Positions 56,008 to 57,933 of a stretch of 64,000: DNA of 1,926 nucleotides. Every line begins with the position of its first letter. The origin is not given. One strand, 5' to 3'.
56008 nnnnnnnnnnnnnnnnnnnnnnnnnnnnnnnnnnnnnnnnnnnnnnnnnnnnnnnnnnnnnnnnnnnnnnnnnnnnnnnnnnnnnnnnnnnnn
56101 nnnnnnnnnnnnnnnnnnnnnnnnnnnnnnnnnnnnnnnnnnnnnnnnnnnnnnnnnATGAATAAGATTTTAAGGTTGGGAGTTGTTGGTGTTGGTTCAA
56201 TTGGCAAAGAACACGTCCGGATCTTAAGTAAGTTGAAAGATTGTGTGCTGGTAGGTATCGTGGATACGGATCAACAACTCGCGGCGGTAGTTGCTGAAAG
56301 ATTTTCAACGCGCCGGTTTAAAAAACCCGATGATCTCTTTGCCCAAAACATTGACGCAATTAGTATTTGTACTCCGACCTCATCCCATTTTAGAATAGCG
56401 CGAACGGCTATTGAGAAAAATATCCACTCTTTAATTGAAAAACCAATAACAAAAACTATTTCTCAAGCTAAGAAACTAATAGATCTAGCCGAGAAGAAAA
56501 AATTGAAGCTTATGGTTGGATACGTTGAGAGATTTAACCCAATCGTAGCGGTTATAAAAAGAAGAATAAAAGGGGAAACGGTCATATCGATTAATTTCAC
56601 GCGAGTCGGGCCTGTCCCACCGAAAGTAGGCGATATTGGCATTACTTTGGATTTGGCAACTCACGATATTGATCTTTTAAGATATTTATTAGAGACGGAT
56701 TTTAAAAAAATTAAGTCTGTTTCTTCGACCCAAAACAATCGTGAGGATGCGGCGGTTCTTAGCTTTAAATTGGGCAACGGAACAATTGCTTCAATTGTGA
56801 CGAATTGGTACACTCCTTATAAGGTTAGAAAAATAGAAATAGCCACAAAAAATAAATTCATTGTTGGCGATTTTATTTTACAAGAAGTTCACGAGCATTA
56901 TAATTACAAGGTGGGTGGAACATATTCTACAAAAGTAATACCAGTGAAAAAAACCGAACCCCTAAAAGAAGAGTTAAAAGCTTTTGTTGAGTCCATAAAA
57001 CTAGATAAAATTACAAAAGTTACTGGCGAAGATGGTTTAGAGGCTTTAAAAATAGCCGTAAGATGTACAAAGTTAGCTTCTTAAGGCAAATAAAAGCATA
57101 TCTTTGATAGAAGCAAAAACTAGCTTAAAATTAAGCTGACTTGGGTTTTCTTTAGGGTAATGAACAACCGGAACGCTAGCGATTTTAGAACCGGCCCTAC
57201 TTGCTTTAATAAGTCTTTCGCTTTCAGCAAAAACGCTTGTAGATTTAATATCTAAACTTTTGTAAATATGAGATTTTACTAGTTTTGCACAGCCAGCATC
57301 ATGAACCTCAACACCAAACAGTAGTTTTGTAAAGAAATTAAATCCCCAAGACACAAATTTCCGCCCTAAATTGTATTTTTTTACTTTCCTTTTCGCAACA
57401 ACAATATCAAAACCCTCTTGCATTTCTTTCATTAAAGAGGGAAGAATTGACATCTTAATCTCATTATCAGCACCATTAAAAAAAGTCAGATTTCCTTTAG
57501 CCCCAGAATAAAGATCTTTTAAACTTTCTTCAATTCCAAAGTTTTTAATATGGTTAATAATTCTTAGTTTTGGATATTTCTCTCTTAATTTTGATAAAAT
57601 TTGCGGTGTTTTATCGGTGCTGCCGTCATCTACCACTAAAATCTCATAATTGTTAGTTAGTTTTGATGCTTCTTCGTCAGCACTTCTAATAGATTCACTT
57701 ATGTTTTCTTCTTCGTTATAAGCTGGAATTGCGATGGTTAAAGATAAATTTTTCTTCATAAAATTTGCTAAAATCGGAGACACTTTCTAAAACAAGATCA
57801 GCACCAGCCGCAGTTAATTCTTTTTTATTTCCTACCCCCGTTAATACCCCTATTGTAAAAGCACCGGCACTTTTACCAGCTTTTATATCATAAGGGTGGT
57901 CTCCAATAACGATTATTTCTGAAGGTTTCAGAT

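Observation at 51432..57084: Arn-like module: two ArnT-like GT-C enzymes, ArnC-like GT2, aminotransferase and dehydrogenase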

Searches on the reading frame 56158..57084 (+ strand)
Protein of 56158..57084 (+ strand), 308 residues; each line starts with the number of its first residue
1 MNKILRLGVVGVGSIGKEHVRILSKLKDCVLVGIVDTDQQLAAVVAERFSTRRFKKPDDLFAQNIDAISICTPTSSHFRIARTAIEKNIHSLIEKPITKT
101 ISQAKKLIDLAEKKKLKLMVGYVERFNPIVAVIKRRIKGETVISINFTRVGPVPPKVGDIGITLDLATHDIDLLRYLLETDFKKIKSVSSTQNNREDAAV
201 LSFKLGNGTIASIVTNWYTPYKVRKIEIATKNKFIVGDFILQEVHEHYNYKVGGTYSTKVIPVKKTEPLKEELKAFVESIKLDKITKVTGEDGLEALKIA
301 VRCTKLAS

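Call 3: search_protein_families(library=pfam, proteins=[window:56158-57084:+], max_evalue=0.01)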
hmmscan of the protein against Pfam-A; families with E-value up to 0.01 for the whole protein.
window:56158-57084:+ (308 aa): 4 families
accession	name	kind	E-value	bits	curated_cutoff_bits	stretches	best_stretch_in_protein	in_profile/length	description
PF01408.29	GFO_IDH_MocA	-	5.2e-29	101.8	24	1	6-122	2-120/120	Oxidoreductase family, NAD-binding Rossmann fold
PF22725.1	GFO_IDH_MocA_C3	-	1e-10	42.1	27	1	160-229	43-117/124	GFO/IDH/MocA C-terminal domain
PF02894.22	GFO_IDH_MocA_C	-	3.5e-08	34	22.9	1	161-305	41-208/218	Oxidoreductase family, C-terminal alpha/beta domain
PF02826.25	2-Hacid_dh_C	-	0.0097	15.7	25.1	0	6-76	38-103/178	D-isomer specific 2-hydroxyacid dehydrogenase, NAD binding domain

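Call 4: search_protein_families(library=ncbifam, proteins=[window:56158-57084:+], max_evalue=0.01)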
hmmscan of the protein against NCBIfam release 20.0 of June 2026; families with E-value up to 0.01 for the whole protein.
window:56158-57084:+ (308 aa): 12 families
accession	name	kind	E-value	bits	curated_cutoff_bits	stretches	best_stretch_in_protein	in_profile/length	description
NF040723.1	UDP-GlcNAcDh_Arch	equivalog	1.8e-81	274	450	1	5-304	1-298/302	UDP-N-acetylglucosamine 3-dehydrogenase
TIGR04380.1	myo_inos_iolG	equivalog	5.1e-37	127.5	355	1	5-305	2-321/330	inositol 2-dehydrogenase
NF052679.1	InsChiInosDhIolG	equivalog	2.6e-19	69.5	540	1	5-195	3-202/343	bifunctional inositol 2-dehydrogenase/D-chiro-inositol 1-dehydrogenase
NF052479.1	LevoglcsnDh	equivalog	3.2e-17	62.3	650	1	33-143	40-152/386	levoglucosan dehydrogenase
NF041392.1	XylDh_Gfo6_Halo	equivalog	6.7e-16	58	350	1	4-137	16-155/350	D-xylose 1-dehydrogenase Gfo6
NF008607.0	PRK11579.1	subfamily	5.3e-14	52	330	1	1-141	1-141/346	oxidoreductase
NF058561.1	BT_2158_fam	equivalog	1.7e-13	50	750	1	7-121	38-153/487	glycoside 3-dehydrogenase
NF007574.0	PRK10206.1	equivalog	5.8e-11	42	352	1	61-139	62-140/345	oxidoreductase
NF058563.1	BT_2159_fam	equivalog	6.2e-08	32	650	1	6-183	2-188/350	disaccharide 3-dehydrogenase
TIGR01921.1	DAP-DH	equivalog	0.00019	20.8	180.6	1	4-134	3-129/324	diaminopimelate dehydrogenase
NF009830.0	PRK13304.1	equivalog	0.0017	17.8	267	1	5-93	2-90/265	aspartate dehydrogenase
TIGR03944.1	dehyd_SbnB_fam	equivalog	0.0023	17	326.9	1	4-87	132-221/327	2,3-diaminopropionate biosynthesis protein SbnB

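Call 8: search_solved_structures(query=window:56158-57084:+, max_evalue=0.00001)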
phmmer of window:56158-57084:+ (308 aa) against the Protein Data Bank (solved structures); distinct sequences matched with E-value up to 0.00001: 69 (the best 60 are shown).
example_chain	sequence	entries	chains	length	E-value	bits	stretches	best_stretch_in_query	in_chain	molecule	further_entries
7bvj_A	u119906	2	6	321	4.4e-35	124.8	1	5-297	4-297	Oxidoreductase, NAD-binding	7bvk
3ezy_A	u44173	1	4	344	6.2e-23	84.9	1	5-301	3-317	Dehydrogenase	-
3euw_A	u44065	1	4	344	1.3e-19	74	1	2-305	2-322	Myo-inositol dehydrogenase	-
3uuw_A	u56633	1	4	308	2.2e-18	70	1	3-298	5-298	Putative oxidoreductase with NAD(P)-binding Rossmann-fold domain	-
4hkt_A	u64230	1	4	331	4.5e-18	69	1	5-182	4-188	Inositol 2-dehydrogenase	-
3mz0_A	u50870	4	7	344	7.8e-17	64.9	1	5-189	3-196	Inositol 2-dehydrogenase/D-chiro-inositol 3-dehydrogenase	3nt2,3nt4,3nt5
1tlt_A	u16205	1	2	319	8.4e-17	64.8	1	3-155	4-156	PUTATIVE OXIDOREDUCTASE (VIRULENCE FACTOR mviM HOMOLOG)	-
4l9r_A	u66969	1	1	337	7e-16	61.8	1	5-189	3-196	Inositol 2-dehydrogenase/D-chiro-inositol 3-dehydrogenase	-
4l8v_A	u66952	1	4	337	7e-16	61.8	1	5-189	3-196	Inositol 2-dehydrogenase/D-chiro-inositol 3-dehydrogenase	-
3nto_A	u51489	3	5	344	7.4e-16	61.7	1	5-189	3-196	Inositol 2-dehydrogenase/D-chiro-inositol 3-dehydrogenase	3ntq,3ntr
4mie_A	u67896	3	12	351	2.4e-14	56.7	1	4-211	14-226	Inositol 2-dehydrogenase/D-chiro-inositol 3-dehydrogenase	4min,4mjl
4mio_A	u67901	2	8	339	3.3e-14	56.3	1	4-211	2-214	Inositol 2-dehydrogenase/D-chiro-inositol 3-dehydrogenase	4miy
9m3d_B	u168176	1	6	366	5.3e-14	55.6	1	1-180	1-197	DgpA1 from W974-1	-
3evn_A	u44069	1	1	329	1.2e-12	51.2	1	6-236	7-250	Oxidoreductase, Gfo/Idh/MocA family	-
6jw6_A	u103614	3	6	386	1.6e-12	50.7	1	4-189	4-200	Dehydrogenase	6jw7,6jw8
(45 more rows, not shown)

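Call 18: find_encoding_contigs(protein=window:56158-57084:+, flank=10000, max_places=6)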
Protein window:56158-57084:+ (308 aa): 2 contigs read that carry it; 2 places shown.
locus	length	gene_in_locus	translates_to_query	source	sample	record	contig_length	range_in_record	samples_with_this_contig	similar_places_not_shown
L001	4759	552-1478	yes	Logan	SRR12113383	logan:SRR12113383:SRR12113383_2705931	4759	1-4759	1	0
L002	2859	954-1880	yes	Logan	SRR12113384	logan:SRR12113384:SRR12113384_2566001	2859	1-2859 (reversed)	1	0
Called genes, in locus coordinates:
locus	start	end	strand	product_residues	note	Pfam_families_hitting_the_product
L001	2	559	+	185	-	?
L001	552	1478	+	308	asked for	PF01408:GFO_IDH_MocA, PF22725:GFO_IDH_MocA_C3, PF02894:GFO_IDH_MocA_C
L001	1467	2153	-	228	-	PF00535:Glycos_transf_2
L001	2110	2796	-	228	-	PF00702:Hydrolase, PF12710:HAD (weak), PF13419:HAD_2, PF13242:Hydrolase_like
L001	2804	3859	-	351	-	PF02655:ATP-grasp_3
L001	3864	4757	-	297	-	?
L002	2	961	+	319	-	?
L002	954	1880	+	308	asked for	PF01408:GFO_IDH_MocA, PF22725:GFO_IDH_MocA_C3, PF02894:GFO_IDH_MocA_C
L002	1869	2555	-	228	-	PF00535:Glycos_transf_2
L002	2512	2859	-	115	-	?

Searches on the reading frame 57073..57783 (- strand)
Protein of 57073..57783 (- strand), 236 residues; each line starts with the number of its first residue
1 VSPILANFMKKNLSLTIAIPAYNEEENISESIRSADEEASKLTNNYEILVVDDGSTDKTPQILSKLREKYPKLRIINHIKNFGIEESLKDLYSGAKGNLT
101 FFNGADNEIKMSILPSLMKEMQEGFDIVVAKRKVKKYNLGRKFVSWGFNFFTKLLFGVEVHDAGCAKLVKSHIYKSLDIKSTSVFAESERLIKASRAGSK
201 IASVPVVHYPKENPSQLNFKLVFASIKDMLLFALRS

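Call 3: search_protein_families(library=pfam, proteins=[window:57073-57783:-], max_evalue=0.01)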
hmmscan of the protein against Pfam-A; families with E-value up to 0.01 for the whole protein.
window:57073-57783:- (236 aa): 2 families
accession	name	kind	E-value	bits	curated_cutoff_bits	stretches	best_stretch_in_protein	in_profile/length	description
PF00535.33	Glycos_transf_2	-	7.1e-26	91.6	23.3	1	16-147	1-130/168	Glycosyl transferase family 2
PF10111.15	Glyco_tranf_2_2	-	4.9e-05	23.4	27.3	1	16-119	1-104/276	Glycosyltransferase like family 2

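Call 4: search_protein_families(library=ncbifam, proteins=[window:57073-57783:-], max_evalue=0.01)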
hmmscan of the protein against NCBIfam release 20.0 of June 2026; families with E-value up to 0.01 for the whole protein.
window:57073-57783:- (236 aa): 21 families
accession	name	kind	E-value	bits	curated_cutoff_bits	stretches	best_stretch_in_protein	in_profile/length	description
NF047588.1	GlcsyltransPgfSStrep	equivalog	7e-19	68.2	500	1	14-163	2-152/308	glycosyltransferase PgfS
NF007986.1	PRK10714.1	equivalog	9.7e-19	67.5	529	1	15-186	8-182/316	undecaprenyl-phosphate 4-deoxy-4-formamido-L-arabinose transferase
TIGR03937.1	PgaC_IcaA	equivalog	2.6e-14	53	422.3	1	11-123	43-152/407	poly-beta-1,6-N-acetyl-D-glucosamine synthase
NF007482.0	PRK10073.1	equivalog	3.5e-13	49.2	423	1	9-123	2-113/334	glycosyltransferase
TIGR04283.1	glyco_like_mftF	equivalog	4.1e-10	39.6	182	1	15-203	1-177/221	TIGR04283 family arsenosugar biosynthesis glycosyltransferase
NF047683.1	TeichurnBiosyTuaG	equivalog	8.7e-10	38.7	400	1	11-122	4-112/252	teichuronic acid biosynthesis protein TuaG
NF050050.1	ProtGlycPglI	equivalog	2.6e-08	33.6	500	1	15-144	4-132/306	GalNAc(5)-diNAcBac-PP-undecaprenol beta-1,3-glucosyltransferase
NF038302.1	EPS_HpsE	equivalog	4.1e-08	32.6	300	1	14-73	2-61/307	hormogonium polysaccharide biosynthesis glycosyltransferase HpsE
NF041875.1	EPS_EpsD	equivalog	4.3e-08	32.9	370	1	15-129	1-112/325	exopolysaccharide biosynthesis glycosyltransferase EpsD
NF010496.0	PRK13915.1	equivalog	3.4e-07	29.7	262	1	9-61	27-79/307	glucosyl-3-phosphoglycerate synthase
NF041391.1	DPhHxTase_Halo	equivalog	3.4e-07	29.5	375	1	21-206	3-181/213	dolichyl-phosphate hexose transferase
NF053739.1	GlytfEpsEBac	equivalog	1.3e-06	27.6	450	1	17-100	5-86/265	glycosyltransferase EpsE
TIGR03111.1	glyc2_xrt_Gpos1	hypoth_equivalog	1.5e-06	27.3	363.95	1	8-76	44-111/439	TIGR03111 family XrtG-associated glycosyltransferase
TIGR04182.1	glyco_TIGR04182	equivalog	2.5e-05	23.8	325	1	15-218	2-200/293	S-layer glycoprotein N-glycosyltransferase AglJ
TIGR04009.1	wcaE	equivalog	3.4e-05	23.3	369.2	1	16-105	4-91/248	colanic acid biosynthesis glycosyltransferase WcaE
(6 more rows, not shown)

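Call 54: search_solved_structures(query=window:57073-57783:-, max_evalue=0.001)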
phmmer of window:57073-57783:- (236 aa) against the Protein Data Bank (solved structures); distinct sequences matched with E-value up to 0.001: 18.
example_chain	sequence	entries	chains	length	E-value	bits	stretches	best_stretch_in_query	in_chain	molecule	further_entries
9bhc_C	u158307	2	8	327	9.2e-15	58.3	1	15-167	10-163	Undecaprenyl-phosphate 4-deoxy-4-formamido-L-arabinose transferase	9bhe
8vxh_A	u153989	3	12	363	1.2e-14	57.9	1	15-167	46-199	Undecaprenyl-phosphate 4-deoxy-4-formamido-L-arabinose transferase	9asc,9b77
5mlz_A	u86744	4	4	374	2.6e-14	56.8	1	10-154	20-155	Dolichol monophosphate mannose synthase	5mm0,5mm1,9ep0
5ekp_C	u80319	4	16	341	4.4e-14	56.1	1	12-136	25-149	Uncharacterized glycosyltransferase sll0501 | Glycosyltransferase sll0501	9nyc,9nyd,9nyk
5eke_A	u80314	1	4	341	4.4e-14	56.1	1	12-136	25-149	Uncharacterized glycosyltransferase sll0501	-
9nye_A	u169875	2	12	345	4.5e-14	56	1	12-136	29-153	Glycosyltransferase sll0501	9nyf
9hwj_A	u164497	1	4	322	4.8e-14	56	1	15-211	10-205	Undecaprenyl-phosphate 4-deoxy-4-formamido-L-arabinose transferase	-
2z87_A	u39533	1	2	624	9.4e-08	35.4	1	11-86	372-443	Chondroitin synthase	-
2z86_A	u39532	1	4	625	9.5e-08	35.4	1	11-86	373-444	Chondroitin synthase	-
6p61_A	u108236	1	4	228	1.5e-06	31.4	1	8-119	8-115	Glycosyltransferase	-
5tze_C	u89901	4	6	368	8.7e-06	29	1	15-121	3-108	Glycosyl transferase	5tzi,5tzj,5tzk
5tz8_A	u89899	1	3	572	1.8e-05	27.9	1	15-120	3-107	Glycosyl transferase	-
8bz8_A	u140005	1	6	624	2.6e-05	27.4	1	9-111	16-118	Glycosyltransferase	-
8bz4_A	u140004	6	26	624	2.7e-05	27.4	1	9-110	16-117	Glycosyltransferase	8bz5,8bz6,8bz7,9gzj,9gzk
3bcv_A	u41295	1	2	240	6.7e-05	26.1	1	15-111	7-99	Putative glycosyltransferase protein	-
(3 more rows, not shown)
